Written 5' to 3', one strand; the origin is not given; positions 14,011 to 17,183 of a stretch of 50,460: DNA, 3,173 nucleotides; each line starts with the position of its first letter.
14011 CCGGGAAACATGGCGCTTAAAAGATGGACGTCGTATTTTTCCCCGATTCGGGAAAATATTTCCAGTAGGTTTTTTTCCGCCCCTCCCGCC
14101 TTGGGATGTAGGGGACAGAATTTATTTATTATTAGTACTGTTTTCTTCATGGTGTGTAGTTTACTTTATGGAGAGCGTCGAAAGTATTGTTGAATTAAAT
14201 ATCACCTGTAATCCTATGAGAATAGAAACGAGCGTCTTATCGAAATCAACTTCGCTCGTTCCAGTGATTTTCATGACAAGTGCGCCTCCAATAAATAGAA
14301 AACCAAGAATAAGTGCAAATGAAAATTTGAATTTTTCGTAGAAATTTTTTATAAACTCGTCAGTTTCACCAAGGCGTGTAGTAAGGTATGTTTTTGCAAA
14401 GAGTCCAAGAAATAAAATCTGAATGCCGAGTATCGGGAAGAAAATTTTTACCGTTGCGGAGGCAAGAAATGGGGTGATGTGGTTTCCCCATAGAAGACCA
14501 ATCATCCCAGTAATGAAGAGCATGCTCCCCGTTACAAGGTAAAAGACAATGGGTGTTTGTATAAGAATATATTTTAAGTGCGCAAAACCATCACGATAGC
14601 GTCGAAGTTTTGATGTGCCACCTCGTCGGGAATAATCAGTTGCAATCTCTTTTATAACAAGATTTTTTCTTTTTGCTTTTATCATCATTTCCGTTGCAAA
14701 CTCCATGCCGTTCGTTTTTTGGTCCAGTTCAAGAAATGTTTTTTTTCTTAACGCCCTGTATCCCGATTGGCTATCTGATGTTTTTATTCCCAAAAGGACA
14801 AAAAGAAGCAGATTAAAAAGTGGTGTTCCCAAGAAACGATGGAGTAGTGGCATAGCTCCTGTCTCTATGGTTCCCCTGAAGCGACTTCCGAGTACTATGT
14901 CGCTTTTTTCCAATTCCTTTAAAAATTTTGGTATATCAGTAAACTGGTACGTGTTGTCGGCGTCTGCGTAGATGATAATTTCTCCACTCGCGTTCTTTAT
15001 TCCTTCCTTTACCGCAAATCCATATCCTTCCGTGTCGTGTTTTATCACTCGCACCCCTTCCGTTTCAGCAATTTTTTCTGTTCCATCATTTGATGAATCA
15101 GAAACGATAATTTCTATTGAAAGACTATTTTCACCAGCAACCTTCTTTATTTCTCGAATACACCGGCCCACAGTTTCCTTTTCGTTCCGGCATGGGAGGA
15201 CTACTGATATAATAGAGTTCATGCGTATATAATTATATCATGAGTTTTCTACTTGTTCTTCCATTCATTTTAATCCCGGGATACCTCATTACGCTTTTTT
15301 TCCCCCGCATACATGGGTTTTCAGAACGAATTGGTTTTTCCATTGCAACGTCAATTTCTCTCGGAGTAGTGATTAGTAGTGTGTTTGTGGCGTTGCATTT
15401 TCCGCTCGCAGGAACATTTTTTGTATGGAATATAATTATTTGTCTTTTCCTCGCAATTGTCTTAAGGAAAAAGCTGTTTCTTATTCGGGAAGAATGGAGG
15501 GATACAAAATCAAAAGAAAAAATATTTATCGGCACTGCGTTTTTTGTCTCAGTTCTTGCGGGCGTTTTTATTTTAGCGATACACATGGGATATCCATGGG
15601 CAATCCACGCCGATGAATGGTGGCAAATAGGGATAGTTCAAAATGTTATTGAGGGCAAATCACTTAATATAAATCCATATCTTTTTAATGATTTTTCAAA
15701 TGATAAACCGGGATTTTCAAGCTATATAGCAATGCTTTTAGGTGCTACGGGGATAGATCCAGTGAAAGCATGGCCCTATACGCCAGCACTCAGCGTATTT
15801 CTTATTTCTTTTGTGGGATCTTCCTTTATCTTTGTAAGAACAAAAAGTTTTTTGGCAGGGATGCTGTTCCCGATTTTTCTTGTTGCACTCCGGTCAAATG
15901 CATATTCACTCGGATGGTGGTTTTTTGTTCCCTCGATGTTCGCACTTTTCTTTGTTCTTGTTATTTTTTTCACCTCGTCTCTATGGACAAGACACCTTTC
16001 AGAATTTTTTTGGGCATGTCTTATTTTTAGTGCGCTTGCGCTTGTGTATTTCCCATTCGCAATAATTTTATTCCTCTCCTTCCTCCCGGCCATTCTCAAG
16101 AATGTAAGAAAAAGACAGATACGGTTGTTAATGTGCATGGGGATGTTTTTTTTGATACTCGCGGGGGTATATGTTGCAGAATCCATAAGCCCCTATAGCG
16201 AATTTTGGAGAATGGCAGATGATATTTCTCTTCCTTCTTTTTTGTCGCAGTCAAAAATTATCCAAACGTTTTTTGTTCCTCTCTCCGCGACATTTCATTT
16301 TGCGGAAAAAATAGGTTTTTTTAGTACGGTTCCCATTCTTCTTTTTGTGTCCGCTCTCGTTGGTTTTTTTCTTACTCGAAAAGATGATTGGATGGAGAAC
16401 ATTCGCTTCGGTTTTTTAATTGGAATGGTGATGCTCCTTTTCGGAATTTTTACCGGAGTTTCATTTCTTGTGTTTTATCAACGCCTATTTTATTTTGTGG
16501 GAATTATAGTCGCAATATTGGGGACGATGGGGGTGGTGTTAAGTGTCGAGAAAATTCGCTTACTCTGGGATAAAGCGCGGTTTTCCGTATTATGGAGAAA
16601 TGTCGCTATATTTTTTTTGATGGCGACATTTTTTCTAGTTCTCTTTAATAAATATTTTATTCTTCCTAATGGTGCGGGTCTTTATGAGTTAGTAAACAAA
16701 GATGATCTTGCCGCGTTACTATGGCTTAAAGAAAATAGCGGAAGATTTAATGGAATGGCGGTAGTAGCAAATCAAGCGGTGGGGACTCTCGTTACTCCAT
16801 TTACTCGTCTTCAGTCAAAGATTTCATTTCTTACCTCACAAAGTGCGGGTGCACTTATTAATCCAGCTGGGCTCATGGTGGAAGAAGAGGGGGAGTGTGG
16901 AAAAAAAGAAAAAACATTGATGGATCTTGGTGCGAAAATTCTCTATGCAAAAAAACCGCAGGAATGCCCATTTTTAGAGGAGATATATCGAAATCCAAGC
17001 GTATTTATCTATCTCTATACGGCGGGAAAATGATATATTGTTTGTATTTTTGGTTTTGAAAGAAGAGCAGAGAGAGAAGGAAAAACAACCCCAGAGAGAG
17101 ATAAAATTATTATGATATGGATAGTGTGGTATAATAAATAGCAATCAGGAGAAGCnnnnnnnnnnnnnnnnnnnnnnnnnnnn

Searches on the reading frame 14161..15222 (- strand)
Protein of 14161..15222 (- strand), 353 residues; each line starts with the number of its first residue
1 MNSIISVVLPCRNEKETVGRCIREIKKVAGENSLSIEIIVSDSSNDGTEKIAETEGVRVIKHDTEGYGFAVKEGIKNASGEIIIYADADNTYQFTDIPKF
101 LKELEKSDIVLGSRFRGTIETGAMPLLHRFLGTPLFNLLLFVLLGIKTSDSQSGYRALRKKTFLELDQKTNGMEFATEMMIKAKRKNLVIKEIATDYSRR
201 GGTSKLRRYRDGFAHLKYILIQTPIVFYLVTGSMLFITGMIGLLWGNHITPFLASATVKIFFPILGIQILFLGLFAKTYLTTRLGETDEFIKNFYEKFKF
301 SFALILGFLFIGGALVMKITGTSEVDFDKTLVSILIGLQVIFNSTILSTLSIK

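Call 22: search_protein_families(library=ncbifam, proteins=[window:14161-15222:-], max_evalue=0.01)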
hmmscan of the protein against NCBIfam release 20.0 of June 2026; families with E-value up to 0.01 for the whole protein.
window:14161-15222:- (353 aa): 17 families
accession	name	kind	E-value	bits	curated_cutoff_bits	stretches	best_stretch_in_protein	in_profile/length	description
TIGR04182.1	glyco_TIGR04182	equivalog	7.6e-39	133.8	325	1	5-282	2-285/293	S-layer glycoprotein N-glycosyltransferase AglJ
NF041391.1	DPhHxTase_Halo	equivalog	1.9e-32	112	375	1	12-219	4-205/213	dolichyl-phosphate hexose transferase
NF058614.1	PPMAGASynPpgS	equivalog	3.6e-17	62.6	370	1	7-203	4-207/226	polyprenyl-phospho-N-acetylgalactosaminyl synthase PpgS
NF010496.0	PRK13915.1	equivalog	2.4e-14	53.2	262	1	3-91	31-128/307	glucosyl-3-phosphoglycerate synthase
TIGR04283.1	glyco_like_mftF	equivalog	7.8e-12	45.2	182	1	5-121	1-113/221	TIGR04283 family arsenosugar biosynthesis glycosyltransferase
TIGR03965.1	mycofact_glyco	equivalog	9.3e-09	34.6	280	1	5-109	76-184/467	mycofactocin biosynthesis glycosyltransferase MftF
NF041875.1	EPS_EpsD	equivalog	1.6e-08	34.3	370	1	5-126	1-127/325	exopolysaccharide biosynthesis glycosyltransferase EpsD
TIGR03937.1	PgaC_IcaA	equivalog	4.5e-07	29.2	422.3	1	4-93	46-139/407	poly-beta-1,6-N-acetyl-D-glucosamine synthase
NF007986.1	PRK10714.1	equivalog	8.9e-07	28.2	529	1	5-241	8-247/316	undecaprenyl-phosphate 4-deoxy-4-formamido-L-arabinose transferase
TIGR03469.1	HpnB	hypoth_equivalog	2e-06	27.1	379.25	1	5-113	46-169/386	hopene-associated glycosyltransferase HpnB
NF007482.0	PRK10073.1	equivalog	3.9e-06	26.1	423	1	4-93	7-99/334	glycosyltransferase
TIGR04009.1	wcaE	equivalog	4.4e-05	22.9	369.2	1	5-106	3-108/248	colanic acid biosynthesis glycosyltransferase WcaE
NF047683.1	TeichurnBiosyTuaG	equivalog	5e-05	23.1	400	1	3-109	6-116/252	teichuronic acid biosynthesis protein TuaG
NF038302.1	EPS_HpsE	equivalog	8.7e-05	21.6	300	1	5-93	3-100/307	hormogonium polysaccharide biosynthesis glycosyltransferase HpsE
TIGR04440.1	glyco_TIGR04440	domain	0.00036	20.3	70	1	6-107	3-109/215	TIGR00180 family glycosyltransferase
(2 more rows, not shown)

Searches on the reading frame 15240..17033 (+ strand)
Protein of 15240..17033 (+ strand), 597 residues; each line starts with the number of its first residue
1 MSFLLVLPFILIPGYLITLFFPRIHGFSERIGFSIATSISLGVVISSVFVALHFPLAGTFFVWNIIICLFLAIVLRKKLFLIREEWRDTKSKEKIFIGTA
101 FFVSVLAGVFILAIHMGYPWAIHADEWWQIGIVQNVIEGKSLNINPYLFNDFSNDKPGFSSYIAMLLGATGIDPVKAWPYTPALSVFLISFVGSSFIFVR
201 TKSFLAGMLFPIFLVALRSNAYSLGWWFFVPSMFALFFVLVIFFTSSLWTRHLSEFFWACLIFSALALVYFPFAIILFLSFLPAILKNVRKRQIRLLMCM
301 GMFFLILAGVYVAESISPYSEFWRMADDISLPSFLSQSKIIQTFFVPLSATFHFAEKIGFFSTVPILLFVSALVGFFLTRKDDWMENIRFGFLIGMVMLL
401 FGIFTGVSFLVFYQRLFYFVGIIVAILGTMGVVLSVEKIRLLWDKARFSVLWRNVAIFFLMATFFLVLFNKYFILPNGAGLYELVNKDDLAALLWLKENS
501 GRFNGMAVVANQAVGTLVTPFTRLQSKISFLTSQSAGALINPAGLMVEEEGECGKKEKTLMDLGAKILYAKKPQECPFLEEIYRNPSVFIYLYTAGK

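Call 7: search_protein_families(library=pfam, proteins=[window:15240-17033:+], max_evalue=0.1)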
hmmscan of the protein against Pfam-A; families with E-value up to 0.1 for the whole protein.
window:15240-17033:+ (597 aa): 0 families

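Call 22: search_protein_families(library=ncbifam, proteins=[window:15240-17033:+], max_evalue=0.01)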
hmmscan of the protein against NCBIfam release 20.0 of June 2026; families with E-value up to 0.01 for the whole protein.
window:15240-17033:+ (597 aa): 0 families

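Call 62: search_solved_structures(query=window:15240-17033:+, max_evalue=10)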
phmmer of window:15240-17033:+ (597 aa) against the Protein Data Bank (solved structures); distinct sequences matched with E-value up to 10: 0.

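Call 64: search_protein_families(library=pfam, proteins=[window:15240-17033:+], max_evalue=10)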
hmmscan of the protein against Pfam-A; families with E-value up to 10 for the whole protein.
window:15240-17033:+ (597 aa): 0 families
